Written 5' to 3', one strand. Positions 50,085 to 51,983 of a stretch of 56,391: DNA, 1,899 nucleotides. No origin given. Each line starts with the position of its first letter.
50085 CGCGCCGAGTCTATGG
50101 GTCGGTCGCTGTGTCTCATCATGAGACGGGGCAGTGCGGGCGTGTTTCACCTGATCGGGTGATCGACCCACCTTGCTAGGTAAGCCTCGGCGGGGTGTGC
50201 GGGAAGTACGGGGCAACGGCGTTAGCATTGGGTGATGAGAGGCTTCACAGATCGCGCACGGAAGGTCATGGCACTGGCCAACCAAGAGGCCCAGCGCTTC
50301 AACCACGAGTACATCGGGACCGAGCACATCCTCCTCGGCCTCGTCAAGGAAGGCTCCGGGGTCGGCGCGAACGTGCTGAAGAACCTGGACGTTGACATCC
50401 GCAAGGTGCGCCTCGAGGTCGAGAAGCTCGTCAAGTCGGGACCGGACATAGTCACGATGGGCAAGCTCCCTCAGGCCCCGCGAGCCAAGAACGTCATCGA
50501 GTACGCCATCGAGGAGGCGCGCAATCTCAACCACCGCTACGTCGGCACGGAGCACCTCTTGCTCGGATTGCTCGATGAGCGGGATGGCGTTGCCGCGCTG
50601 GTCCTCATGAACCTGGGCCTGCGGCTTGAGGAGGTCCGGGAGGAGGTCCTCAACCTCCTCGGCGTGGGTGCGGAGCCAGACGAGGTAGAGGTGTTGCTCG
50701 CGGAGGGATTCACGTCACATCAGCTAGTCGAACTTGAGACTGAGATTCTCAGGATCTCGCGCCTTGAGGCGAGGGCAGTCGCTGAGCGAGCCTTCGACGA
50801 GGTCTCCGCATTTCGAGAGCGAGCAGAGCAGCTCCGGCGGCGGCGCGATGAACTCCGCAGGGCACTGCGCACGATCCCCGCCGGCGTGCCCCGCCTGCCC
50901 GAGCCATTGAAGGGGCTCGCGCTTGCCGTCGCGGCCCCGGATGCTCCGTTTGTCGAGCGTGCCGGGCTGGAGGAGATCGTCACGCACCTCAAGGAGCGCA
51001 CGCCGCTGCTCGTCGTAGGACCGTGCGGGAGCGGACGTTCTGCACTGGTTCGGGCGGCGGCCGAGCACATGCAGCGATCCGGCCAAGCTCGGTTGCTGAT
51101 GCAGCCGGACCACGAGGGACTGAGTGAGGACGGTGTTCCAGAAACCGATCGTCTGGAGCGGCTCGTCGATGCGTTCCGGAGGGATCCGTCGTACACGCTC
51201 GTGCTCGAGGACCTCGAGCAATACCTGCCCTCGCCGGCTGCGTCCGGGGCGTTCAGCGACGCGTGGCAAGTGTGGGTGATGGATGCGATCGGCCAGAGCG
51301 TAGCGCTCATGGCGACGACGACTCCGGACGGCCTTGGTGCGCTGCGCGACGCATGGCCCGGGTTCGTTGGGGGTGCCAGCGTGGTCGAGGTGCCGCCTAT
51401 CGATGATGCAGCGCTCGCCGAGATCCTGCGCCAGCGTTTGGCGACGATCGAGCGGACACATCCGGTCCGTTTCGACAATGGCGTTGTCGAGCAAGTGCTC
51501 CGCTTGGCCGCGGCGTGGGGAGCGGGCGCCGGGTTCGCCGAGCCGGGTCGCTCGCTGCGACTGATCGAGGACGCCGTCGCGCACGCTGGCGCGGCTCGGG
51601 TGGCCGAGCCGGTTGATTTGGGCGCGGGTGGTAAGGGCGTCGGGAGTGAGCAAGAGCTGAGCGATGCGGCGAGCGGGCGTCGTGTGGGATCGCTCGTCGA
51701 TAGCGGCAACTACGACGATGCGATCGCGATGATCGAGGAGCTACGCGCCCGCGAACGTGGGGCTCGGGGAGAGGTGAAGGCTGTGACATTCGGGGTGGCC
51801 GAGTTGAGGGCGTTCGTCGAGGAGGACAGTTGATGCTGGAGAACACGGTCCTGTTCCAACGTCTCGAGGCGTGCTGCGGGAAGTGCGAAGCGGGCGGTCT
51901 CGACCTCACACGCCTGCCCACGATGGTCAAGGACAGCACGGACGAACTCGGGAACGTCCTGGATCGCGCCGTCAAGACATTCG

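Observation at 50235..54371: ClpC-N-domain / degenerate-AAA gene translationally coupled to an HD phosphohydrolase and an Hsp90-like GHKL ATPase: candidate undescribed three-component system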

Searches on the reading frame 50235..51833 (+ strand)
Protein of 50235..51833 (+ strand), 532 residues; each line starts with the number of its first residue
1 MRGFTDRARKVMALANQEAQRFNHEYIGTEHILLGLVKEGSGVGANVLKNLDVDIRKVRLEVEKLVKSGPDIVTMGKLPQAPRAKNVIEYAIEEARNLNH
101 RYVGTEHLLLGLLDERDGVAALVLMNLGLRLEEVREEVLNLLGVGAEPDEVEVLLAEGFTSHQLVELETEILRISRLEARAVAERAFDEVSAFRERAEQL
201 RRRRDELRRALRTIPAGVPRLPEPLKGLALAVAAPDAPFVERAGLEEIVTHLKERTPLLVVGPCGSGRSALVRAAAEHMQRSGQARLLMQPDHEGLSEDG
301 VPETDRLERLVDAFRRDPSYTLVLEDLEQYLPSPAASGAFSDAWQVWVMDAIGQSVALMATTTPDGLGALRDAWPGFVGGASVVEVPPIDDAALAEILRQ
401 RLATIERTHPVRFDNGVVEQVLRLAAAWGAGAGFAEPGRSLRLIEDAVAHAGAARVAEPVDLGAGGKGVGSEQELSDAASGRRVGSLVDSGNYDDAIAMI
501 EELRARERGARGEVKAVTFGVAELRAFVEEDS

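Call 3: search_protein_families(library=pfam, proteins=[window:50235-51833:+], max_evalue=0.1)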
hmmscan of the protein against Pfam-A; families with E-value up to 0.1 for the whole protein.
window:50235-51833:+ (532 aa): 10 families
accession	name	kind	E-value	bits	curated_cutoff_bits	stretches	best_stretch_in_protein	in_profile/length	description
PF02861.25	Clp_N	-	5.3e-34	116.6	20.7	2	15-66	1-52/53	Clp amino terminal domain, pathogenicity island component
PF13191.12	AAA_16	-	0.00047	21.1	32.6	1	256-410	25-133/167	AAA ATPase domain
PF20703.3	nSTAND1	-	0.00054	20.1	27.1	1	245-330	23-127/379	Novel STAND NTPase 1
PF13401.12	AAA_22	-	0.021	15.6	27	0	254-292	4-42/130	AAA domain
PF25201.1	nSTAND6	-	0.03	14.8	27.7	1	245-287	8-50/148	Novel STAND NTPase 6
PF05384.16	DegS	-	0.036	13.9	27.6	0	161-216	61-119/159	Sensor protein DegS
PF20720.3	nSTAND3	-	0.038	14.1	27.2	1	239-283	1-45/155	Novel STAND NTPase 3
PF25199.1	nSTAND_NTPase5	-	0.057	13.7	34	0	247-299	27-86/145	Novel STAND NTPase 5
PF07728.20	AAA_5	-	0.069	13.6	22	0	257-297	1-38/139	AAA domain (dynein-related subfamily)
PF01637.24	ATPase_2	-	0.081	13.2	33.2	0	245-290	8-55/225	ATPase domain predominantly from Archaea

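Call 4: search_protein_families(library=padloc, proteins=[window:50235-51833:+], max_evalue=0.1)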
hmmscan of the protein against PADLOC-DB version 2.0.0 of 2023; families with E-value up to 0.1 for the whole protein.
window:50235-51833:+ (532 aa): 1 family
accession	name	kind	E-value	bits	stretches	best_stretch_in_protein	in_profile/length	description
PDLC04140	mad8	-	0.00043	17.9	1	245-294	17-68/314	mads_8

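Call 5: search_protein_families(library=ncbifam, proteins=[window:50235-51833:+], max_evalue=0.1)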
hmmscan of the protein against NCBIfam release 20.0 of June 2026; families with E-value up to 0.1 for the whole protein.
window:50235-51833:+ (532 aa): 9 families
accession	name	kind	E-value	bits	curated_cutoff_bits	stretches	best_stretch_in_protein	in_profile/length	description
NF033606.1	heat_AAA_ClpK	exception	7.9e-19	67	1900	2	76-152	181-257/949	heat shock survival AAA family ATPase ClpK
TIGR03346.1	chaperone_ClpB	equivalog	1.3e-13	50.3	1232.1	1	4-141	1-138/853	ATP-dependent chaperone ClpB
NF033607.0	disagg_AAA_ClpG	exception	1.2e-11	43.3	1900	1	7-152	92-236/932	AAA family protein disaggregase ClpG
TIGR02639.1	ClpA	equivalog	2e-11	42.8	993.15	1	6-134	3-132/734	ATP-dependent Clp protease ATP-binding subunit ClpA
TIGR03345.1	VI_ClpV1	equivalog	5.7e-08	31.5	884.95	2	83-144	4-65/852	type VI secretion system ATPase TssH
NF008263.0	PRK11034.1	equivalog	0.00028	18.9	1350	0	14-70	12-66/758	ATP-dependent Clp protease ATP-binding subunit ClpA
TIGR03420.1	DnaA_homol_Hda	equivalog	0.0019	17.8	194.8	1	250-403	33-173/226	DnaA regulatory inactivator Hda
TIGR01842.1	type_I_sec_PrtD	subfamily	0.02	13.4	510.15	1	219-286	308-376/544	type I secretion system permease/ATPase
NF010068.0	PRK13548.1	equivalog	0.058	12.5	261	0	245-290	21-67/261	heme ABC transporter ATP-binding protein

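Call 11: find_homologous_proteins(query=window:50235-51833:+, max_evalue=0.00001)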
Query window:50235-51833:+ (532 aa): 8000 proteins with E <= 0.00001 among 8000 candidates; the best 120 are listed.
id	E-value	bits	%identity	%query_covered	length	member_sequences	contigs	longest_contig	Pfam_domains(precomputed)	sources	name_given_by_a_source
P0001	0.0e+0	1114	100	98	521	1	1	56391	PF02861.26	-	-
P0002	1.7e-207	709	-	-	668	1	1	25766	PF02861.26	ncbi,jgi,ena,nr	ncbi:MAG TPA: Clp protease N-terminal domain-containing protein [Pirellulales bacterium]|nr:Clp prot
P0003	7.1e-185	634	-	-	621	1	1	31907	PF02861.26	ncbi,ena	-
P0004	1.5e-184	633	-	-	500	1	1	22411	PF02861.26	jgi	-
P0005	1.3e-155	537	-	-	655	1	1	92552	PF02861.26,PF05635.18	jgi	jgi:four helix bundle protein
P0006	8.2e-155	535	-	-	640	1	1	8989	PF02861.26,PF05635.18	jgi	jgi:four helix bundle protein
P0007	1.1e-154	534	-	-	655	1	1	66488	PF02861.26,PF05635.18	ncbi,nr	ncbi:MAG: four helix bundle protein [Planctomycetes bacterium]|nr:four helix bundle protein [Plancto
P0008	3.5e-154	533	-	-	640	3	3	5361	PF02861.26,PF05635.18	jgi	jgi:four helix bundle protein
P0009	7.5e-151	522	-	-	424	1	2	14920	PF02861.26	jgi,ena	-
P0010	3.6e-150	519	-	-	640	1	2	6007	PF02861.26,PF05635.18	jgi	jgi:four helix bundle protein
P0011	5.6e-149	516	-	-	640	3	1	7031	PF02861.26,PF05635.18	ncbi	-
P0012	1.1e-144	501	-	-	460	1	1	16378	PF02861.26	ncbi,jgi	-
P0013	1.8e-143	497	-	-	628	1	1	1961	PF02861.26,PF05635.18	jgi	jgi:four helix bundle protein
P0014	1.2e-135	472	86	28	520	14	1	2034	PF02861.26,PF06230.18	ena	-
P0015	1.3e-133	465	-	-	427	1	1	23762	PF02861.26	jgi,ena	-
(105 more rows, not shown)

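Call 13: find_encoding_contigs(protein=P0002, flank=8000, max_places=3)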
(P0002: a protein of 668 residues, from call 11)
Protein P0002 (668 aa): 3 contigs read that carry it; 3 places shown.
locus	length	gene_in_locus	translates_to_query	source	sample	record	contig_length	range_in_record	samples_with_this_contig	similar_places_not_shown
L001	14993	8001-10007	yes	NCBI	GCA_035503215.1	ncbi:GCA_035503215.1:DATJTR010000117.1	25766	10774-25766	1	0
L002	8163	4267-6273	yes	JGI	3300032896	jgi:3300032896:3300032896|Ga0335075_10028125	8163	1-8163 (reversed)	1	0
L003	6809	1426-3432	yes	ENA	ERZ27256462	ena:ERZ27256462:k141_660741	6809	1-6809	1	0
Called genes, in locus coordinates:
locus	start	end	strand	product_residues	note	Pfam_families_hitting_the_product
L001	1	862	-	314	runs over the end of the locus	PF12715:Abhydrolase_7 (weak)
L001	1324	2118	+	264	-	PF00535:Glycos_transf_2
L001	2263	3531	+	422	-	PF02684:LpxB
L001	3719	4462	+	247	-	PF13398:Peptidase_M50B (weak), PF02163:Peptidase_M50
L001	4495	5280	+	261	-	-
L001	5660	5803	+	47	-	-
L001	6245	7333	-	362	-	PF01883:FeS_assembly_P, PF10609:ParA, PF01656:CbiA, PF09140:MipZ (weak), PF13614:AAA_31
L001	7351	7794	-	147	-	-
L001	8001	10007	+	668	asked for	PF02861:Clp_N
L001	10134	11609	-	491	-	PF00158:Sigma54_activat, PF14532:Sigma54_activ_2, PF25601:AAA_lid_14, PF02954:HTH_8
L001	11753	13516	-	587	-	PF00361:Proton_antipo_M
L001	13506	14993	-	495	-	PF00361:Proton_antipo_M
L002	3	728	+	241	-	?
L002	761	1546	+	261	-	-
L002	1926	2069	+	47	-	-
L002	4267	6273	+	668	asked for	PF02861:Clp_N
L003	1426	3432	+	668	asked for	PF02861:Clp_N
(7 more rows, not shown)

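Call 14: find_encoding_contigs(protein=P0003, flank=8000, max_places=3)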
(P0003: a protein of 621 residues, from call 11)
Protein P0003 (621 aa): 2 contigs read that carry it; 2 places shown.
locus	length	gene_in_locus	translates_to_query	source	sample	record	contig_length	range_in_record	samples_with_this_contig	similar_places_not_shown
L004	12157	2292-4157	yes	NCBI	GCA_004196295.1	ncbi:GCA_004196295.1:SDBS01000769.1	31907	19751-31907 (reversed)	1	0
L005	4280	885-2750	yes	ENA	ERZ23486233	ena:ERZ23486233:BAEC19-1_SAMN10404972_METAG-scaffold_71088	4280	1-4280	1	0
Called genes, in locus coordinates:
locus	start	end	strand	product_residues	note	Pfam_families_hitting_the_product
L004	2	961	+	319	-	?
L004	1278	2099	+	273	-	PF13483:Lactamase_B_3, PF12706:Lactamase_B_2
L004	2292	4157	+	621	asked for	PF02861:Clp_N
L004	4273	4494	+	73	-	-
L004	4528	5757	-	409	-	PF01435:Peptidase_M48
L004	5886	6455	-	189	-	PF04011:LemA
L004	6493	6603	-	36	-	-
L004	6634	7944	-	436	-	PF24316:Tli3 (faint), PF02012:BNR (faint), PF13088:BNR_2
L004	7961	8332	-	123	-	PF13453:Zn_ribbon_TFIIB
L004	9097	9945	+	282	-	PF04909:Amidohydro_2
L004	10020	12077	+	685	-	PF00209:SNF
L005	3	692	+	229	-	?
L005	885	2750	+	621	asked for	PF02861:Clp_N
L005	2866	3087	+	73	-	-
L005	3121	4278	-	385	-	?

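Call 15: find_encoding_contigs(protein=P0004, flank=8000, max_places=3)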
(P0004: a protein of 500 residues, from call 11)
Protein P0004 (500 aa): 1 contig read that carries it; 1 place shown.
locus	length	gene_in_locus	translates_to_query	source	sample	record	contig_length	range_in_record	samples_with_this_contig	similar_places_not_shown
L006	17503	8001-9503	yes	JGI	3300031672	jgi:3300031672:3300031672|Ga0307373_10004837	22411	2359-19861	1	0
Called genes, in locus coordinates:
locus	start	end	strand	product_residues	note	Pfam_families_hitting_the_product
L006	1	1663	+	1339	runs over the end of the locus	PF00989:PAS, PF13426:PAS_9, PF08448:PAS_4, PF00989:PAS, PF08448:PAS_4, PF01590:GAF, PF13185:GAF_2, PF00512:HisKA, +7 more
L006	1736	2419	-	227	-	-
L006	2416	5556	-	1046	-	PF02384:N6_Mtase, PF20473:MmeI_Mtase, PF07669:Eco57I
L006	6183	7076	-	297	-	PF00781:DAGK_cat, PF19279:YegS_C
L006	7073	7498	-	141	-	-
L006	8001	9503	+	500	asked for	PF02861:Clp_N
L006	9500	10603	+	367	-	PF02861:Clp_N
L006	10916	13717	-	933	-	PF00069:Pkinase, PF07714:PK_Tyr_Ser-Thr, PF14531:Kinase-like (faint), PF13428:TPR_14 (faint), PF13432:TPR_16 (faint), PF14559:TPR_19 (faint), PF13174:TPR_6 (faint), PF13424:TPR_12, +6 more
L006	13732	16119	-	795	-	PF13180:PDZ_2, PF17820:PDZ_6, PF14849:YidC_periplas, PF02096:60KD_IMP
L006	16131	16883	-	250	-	PF00149:Metallophos, PF12850:Metallophos_2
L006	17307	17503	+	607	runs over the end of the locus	PF00144:Beta-lactamase, PF11954:DUF3471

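Call 57: search_solved_structures(query=window:50235-51830:+, max_evalue=0.001)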
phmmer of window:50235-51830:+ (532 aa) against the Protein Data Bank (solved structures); distinct sequences matched with E-value up to 0.001: 41.
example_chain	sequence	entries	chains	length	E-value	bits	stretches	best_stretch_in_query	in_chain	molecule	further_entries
3wde_A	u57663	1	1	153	5.5e-40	141.1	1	3-143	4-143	Probable ATP-dependent Clp protease ATP-binding subunit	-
3wdc_A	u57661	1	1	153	9.5e-40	140.3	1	3-143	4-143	Probable ATP-dependent Clp protease ATP-binding subunit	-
7aa4_A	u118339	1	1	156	9.6e-40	140.3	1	3-143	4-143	Negative regulator of genetic competence ClpC/mecB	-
6cn8_A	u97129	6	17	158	1e-39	140.2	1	3-143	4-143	ATP-dependent Clp protease ATP-binding subunit ClpC1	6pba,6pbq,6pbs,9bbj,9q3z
8xqu_A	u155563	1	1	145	1e-39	140.2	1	3-142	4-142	ATP-dependent Clp protease ATP-binding subunit ClpC1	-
9din_A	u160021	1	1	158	1e-39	140.2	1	3-143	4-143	ATP-dependent Clp protease ATP-binding subunit ClpC1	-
8b9u_A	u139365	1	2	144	1.1e-39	140.1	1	3-142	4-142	ATP-dependent Clp protease ATP-binding subunit ClpC1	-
3wdd_A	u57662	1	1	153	1.1e-39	140.1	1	3-143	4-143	Probable ATP-dependent Clp protease ATP-binding subunit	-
3wdb_A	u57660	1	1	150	1.1e-39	140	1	3-142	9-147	Probable ATP-dependent Clp protease ATP-binding subunit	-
8ibp_A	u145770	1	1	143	1.2e-39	139.9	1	3-142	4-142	Negative regulator of genetic competence ClpC/mecB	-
8ibo_A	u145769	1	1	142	2.1e-39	139.1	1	3-142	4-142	Negative regulator of genetic competence ClpC/mecB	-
9q5p_A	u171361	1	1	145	2.2e-39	139.1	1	3-142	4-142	ATP-dependent Clp protease ATP-binding subunit ClpC1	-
6ucr_A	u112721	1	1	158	2.3e-39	139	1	3-143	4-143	Negative regulator of genetic competence ClpC/mecB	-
3fh2_A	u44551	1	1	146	6.3e-39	137.6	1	3-142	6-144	PROBABLE ATP-DEPENDENT PROTEASE (HEAT SHOCK PROTEIN)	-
5gui_A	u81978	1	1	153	6.8e-39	137.5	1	3-147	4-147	Chaperone protein ClpC1, chloroplastic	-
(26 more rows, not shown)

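Call 85: predict_structure(alignment_id=A4)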
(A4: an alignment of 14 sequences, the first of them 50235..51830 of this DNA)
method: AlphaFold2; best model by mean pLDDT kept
length: 532 residues; sequences in the alignment: 14
mean_pLDDT: 77.1   pTM: 0.52
mean pLDDT of the five models: 77.1, 76.9, 76.5, 69.1, 67.1
residues with pLDDT >= 90: 73; 70-90: 335; 50-70: 73; < 50: 51
segments of 3 or more residues with pLDDT < 50: 73-78, 145-161, 431-435, 456-470, 511-514
pLDDT, mean of each block of 10 residues (from residue 1): 74 90 84 90 81 88 80 47 84 79 84 83 87 83 50 41 70 83 85 91 82 62 81 75 86 91 86 88 77 75 82 87 90 66 85 88 93 89 90 86 79 85 74 57 77 51 38 61 77 76 64 61 79 48
secondary structure, 60 per line:
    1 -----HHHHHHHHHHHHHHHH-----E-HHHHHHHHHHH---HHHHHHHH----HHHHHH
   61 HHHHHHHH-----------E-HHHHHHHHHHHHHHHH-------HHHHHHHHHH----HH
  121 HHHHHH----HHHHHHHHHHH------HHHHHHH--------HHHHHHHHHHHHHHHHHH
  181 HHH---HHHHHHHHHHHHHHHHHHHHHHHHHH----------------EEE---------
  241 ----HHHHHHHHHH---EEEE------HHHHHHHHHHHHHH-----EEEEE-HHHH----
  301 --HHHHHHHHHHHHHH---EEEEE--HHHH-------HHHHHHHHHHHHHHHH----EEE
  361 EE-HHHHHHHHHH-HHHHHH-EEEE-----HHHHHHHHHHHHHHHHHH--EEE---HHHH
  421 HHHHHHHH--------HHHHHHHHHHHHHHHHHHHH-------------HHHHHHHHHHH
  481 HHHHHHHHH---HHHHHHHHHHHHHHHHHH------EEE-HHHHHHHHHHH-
elements in order: H6-21 H29-39 H43-50 H55-68 H82-97 H105-114 H119-126 H131-141 H148-154 H163-183 H187-212 E229-231 H245-254 E258-261 H268-281 E287-291 H293-296 H303-316 E320-324 H327-330 H338-353 E358-362 H364-373 H375-380 E382-385 H391-408 E411-413 H417-428 H437-456 H470-489 H493-510 E517-519 H521-531

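Call 88: fold_search(model_id=the predicted structure, library=pdb)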
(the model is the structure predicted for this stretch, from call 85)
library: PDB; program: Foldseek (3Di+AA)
matches with E <= 10: 1521; with E <= 0.001: 688
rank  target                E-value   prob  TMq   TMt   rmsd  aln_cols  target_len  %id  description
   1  9a66_A                8.2e-21  1.00  0.41  0.28  24.5       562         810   23  Integrative model of CLPC-CLPP by crosslinking MS and deep learning (released 2024-09-18)
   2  9rai_d                2.3e-17  1.00  0.41  0.29  25.2       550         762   21  Structure of the S.aureus MecA/ClpC/ClpP degradation system (released 2025-09-10)
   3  9rai_b                2.9e-17  1.00  0.41  0.29  26.6       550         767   21  Structure of the S.aureus MecA/ClpC/ClpP degradation system (released 2025-09-10)
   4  9rai_c                3.4e-17  1.00  0.41  0.29  25.9       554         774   21  Structure of the S.aureus MecA/ClpC/ClpP degradation system (released 2025-09-10)
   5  9rai_e                5.7e-17  1.00  0.40  0.29  25.0       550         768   21  Structure of the S.aureus MecA/ClpC/ClpP degradation system (released 2025-09-10)
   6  3j3r_A                1.1e-16  1.00  0.36  0.26  27.3       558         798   23  Structural dynamics of the MecA-ClpC complex revealed by cryo-EM (released 2013-05-15)
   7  3j3s_A                2.5e-16  1.00  0.37  0.26  27.5       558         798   23  Structural dynamics of the MecA-ClpC complex revealed by cryo-EM (released 2013-05-15)
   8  3j3t_A                7.0e-16  1.00  0.38  0.27  27.8       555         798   23  Structural dynamics of the MecA-ClpC complex revealed by cryo-EM (released 2013-05-15)
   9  9rai_a                1.2e-15  1.00  0.37  0.28  26.5       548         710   20  Structure of the S.aureus MecA/ClpC/ClpP degradation system (released 2025-09-10)
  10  3pxg_A                1.5e-15  1.00  0.34  0.40  25.6       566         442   22  Structure of MecA121 and ClpC1-485 complex (released 2011-03-16)
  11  3pxg_F                1.7e-15  1.00  0.33  0.40  27.0       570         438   22  Structure of MecA121 and ClpC1-485 complex (released 2011-03-16)
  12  3pxg_D                4.1e-15  1.00  0.33  0.40  26.5       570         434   22  Structure of MecA121 and ClpC1-485 complex (released 2011-03-16)
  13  9rai_f                4.3e-15  1.00  0.36  0.26  25.5       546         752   20  Structure of the S.aureus MecA/ClpC/ClpP degradation system (released 2025-09-10)
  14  3pxg_C                7.0e-15  1.00  0.34  0.40  26.4       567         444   23  Structure of MecA121 and ClpC1-485 complex (released 2011-03-16)
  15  3pxi_A                9.3e-15  1.00  0.34  0.26  25.1       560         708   22  Structure of MecA108:ClpC (released 2011-03-16)
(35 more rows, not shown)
